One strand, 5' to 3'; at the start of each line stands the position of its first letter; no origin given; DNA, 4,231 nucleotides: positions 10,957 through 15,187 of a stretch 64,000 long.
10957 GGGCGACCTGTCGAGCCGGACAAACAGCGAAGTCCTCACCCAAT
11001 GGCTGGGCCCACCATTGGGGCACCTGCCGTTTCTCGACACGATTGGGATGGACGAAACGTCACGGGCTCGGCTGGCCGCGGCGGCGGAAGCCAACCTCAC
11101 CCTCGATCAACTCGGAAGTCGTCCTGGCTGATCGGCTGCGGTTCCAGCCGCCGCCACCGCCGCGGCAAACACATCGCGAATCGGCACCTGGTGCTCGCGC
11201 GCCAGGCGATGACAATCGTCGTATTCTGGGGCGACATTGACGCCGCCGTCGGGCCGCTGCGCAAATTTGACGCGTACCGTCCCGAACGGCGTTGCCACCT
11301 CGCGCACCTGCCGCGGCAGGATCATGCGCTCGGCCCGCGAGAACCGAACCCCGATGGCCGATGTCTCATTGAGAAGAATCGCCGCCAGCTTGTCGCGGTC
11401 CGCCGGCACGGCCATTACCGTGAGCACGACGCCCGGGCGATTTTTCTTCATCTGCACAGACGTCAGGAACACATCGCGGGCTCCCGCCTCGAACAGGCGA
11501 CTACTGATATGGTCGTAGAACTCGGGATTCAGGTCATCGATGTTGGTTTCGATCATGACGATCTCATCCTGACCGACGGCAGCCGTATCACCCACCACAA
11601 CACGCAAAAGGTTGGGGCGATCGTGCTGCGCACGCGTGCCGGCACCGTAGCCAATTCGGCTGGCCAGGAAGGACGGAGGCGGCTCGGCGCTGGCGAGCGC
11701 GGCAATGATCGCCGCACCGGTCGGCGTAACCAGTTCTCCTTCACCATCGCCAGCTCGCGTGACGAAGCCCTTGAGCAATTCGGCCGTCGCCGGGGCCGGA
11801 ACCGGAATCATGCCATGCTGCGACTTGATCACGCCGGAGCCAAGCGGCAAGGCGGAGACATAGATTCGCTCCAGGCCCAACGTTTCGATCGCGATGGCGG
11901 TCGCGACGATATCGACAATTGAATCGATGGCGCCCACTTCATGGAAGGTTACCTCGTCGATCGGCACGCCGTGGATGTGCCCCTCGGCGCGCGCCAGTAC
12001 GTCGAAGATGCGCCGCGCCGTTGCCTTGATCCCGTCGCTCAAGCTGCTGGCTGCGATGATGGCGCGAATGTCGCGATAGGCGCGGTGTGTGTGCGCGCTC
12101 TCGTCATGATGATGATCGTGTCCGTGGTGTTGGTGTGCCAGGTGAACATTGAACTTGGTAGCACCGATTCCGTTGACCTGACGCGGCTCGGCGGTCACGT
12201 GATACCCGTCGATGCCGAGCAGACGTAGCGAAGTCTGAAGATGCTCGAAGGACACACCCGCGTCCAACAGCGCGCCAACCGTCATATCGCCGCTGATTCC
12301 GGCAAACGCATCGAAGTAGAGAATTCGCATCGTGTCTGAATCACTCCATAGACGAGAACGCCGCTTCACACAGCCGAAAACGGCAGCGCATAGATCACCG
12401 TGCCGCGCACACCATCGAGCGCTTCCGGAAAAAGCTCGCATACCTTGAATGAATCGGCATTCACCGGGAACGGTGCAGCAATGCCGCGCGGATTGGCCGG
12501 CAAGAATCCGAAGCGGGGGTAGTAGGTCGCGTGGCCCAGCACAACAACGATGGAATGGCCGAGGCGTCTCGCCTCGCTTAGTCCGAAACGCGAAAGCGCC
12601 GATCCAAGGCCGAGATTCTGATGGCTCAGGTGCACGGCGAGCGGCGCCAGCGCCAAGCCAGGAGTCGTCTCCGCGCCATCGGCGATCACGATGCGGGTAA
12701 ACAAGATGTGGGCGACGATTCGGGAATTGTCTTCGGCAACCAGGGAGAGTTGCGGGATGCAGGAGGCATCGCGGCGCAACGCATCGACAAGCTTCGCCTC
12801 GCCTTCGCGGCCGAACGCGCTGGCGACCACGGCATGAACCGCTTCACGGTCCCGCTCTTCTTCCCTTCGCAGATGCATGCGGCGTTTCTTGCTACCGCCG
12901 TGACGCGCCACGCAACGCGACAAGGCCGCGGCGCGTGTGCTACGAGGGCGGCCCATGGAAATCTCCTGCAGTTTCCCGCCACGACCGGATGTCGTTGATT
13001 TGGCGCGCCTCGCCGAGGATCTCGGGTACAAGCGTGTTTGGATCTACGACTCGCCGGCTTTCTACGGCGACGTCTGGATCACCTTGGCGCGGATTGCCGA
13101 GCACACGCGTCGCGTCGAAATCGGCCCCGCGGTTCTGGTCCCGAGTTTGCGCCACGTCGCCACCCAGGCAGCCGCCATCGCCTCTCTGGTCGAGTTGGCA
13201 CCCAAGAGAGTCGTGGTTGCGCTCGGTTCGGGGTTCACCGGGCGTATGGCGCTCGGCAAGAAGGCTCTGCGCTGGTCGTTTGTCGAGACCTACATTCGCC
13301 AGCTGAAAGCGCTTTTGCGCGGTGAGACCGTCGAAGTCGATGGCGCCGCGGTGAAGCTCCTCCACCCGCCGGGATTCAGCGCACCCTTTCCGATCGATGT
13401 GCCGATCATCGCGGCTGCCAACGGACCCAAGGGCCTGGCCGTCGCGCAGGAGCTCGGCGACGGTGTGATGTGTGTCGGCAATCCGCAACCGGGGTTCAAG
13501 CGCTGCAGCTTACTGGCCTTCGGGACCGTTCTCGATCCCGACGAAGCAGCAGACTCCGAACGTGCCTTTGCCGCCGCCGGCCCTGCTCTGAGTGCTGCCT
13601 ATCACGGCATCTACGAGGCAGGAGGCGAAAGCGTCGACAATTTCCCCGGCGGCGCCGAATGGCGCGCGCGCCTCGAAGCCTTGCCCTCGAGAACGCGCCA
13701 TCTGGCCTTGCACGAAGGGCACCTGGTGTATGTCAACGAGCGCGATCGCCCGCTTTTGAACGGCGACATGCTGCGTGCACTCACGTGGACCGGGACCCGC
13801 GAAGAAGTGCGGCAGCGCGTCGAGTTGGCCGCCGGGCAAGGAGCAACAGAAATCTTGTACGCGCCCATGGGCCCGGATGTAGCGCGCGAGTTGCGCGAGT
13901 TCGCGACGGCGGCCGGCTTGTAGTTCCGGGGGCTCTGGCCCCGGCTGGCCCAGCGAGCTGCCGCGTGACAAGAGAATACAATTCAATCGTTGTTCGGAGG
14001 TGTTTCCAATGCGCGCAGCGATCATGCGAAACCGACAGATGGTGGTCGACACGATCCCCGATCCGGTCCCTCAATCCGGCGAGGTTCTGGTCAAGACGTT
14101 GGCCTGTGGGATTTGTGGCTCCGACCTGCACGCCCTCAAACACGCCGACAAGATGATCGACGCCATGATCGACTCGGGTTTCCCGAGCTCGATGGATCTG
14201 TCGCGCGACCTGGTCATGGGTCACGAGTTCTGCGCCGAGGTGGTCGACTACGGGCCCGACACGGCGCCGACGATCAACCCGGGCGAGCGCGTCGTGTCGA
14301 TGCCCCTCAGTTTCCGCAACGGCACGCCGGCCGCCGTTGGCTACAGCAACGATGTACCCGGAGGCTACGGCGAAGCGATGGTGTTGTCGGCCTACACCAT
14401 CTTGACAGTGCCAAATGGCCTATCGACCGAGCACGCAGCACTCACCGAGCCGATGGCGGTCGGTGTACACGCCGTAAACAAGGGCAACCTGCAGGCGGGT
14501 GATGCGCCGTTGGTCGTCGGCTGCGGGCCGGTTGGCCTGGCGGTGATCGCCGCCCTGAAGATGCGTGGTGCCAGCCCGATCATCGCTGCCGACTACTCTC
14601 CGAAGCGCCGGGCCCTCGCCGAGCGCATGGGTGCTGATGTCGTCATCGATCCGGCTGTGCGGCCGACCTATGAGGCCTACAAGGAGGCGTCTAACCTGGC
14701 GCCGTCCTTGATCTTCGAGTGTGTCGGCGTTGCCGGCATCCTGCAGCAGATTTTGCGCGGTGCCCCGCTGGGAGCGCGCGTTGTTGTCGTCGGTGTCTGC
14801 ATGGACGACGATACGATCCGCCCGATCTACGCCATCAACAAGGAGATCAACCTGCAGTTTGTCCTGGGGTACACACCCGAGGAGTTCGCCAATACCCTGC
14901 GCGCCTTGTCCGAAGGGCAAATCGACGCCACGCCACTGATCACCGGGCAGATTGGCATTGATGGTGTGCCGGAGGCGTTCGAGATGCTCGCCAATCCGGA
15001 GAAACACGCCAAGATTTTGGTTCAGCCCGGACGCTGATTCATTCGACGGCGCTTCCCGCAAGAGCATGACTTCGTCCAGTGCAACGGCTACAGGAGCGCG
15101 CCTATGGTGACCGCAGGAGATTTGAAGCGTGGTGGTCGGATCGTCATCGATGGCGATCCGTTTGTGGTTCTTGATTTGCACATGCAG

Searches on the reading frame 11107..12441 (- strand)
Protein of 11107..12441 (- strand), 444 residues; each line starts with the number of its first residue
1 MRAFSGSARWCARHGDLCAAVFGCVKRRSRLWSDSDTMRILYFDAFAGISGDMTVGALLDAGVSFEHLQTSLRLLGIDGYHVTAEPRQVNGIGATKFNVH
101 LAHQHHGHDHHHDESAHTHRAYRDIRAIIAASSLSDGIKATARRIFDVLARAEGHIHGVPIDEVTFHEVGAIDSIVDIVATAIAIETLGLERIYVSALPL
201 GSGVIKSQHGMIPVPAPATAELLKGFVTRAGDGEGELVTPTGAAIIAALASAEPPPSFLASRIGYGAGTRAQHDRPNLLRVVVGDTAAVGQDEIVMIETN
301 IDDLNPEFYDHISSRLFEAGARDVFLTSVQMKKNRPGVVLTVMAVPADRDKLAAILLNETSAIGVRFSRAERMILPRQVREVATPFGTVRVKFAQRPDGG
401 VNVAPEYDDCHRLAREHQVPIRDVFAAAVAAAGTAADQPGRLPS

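Call 54: search_protein_families(library=pfam, proteins=[window:11107-12441:-], max_evalue=0.001)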
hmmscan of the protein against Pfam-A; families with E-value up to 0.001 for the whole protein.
window:11107-12441:- (444 aa): 1 family
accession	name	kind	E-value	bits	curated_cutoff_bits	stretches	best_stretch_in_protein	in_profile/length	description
PF01969.22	Ni_insertion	-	1.8e-143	478.7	22.1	1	41-424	1-374/375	Nickel insertion protein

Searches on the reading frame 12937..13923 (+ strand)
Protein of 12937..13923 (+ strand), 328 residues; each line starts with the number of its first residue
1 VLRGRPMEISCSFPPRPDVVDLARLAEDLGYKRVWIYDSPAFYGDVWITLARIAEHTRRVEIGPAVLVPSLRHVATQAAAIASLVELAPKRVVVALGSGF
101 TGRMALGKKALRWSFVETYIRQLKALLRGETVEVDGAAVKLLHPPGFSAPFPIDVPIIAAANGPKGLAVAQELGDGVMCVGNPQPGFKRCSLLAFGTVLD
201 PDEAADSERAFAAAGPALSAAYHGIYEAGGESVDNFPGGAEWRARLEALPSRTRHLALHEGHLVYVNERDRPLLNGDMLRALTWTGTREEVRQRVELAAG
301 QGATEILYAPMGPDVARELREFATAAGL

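Call 54: search_protein_families(library=pfam, proteins=[window:12937-13923:+], max_evalue=0.001)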
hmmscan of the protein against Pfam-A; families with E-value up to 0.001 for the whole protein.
window:12937-13923:+ (328 aa): 1 family
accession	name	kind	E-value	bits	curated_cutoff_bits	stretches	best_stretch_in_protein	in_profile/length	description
PF00296.26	Bac_luciferase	-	5e-31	108.6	27.9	1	17-304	23-313/314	Luciferase-like monooxygenase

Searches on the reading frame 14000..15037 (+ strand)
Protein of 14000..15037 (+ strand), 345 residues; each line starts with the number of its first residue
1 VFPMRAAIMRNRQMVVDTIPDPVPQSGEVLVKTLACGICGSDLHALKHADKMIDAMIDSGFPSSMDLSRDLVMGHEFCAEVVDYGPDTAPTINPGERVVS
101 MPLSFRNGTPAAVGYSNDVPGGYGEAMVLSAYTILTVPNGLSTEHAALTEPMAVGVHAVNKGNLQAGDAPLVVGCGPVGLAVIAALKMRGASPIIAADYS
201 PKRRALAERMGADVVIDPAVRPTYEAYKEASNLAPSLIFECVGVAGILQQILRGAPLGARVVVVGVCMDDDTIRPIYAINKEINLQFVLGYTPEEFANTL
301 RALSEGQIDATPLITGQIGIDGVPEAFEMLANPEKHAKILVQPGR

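Call 55: search_protein_families(library=pfam, proteins=[window:14000-15037:+], max_evalue=0.001)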
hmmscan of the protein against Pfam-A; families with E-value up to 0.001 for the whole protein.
window:14000-15037:+ (345 aa): 3 families
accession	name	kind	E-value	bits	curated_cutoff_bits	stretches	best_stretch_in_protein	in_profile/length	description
PF00107.32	ADH_zinc_N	-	2.9e-21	76.2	31.8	1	177-304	1-128/129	Zinc-binding dehydrogenase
PF08240.17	ADH_N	-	1.1e-12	48.5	23.5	1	26-138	2-103/104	Alcohol dehydrogenase GroES-like domain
PF16912.11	Glu_dehyd_C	-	1.2e-05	25.3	34.9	1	145-329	3-200/211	Glucose dehydrogenase C-terminus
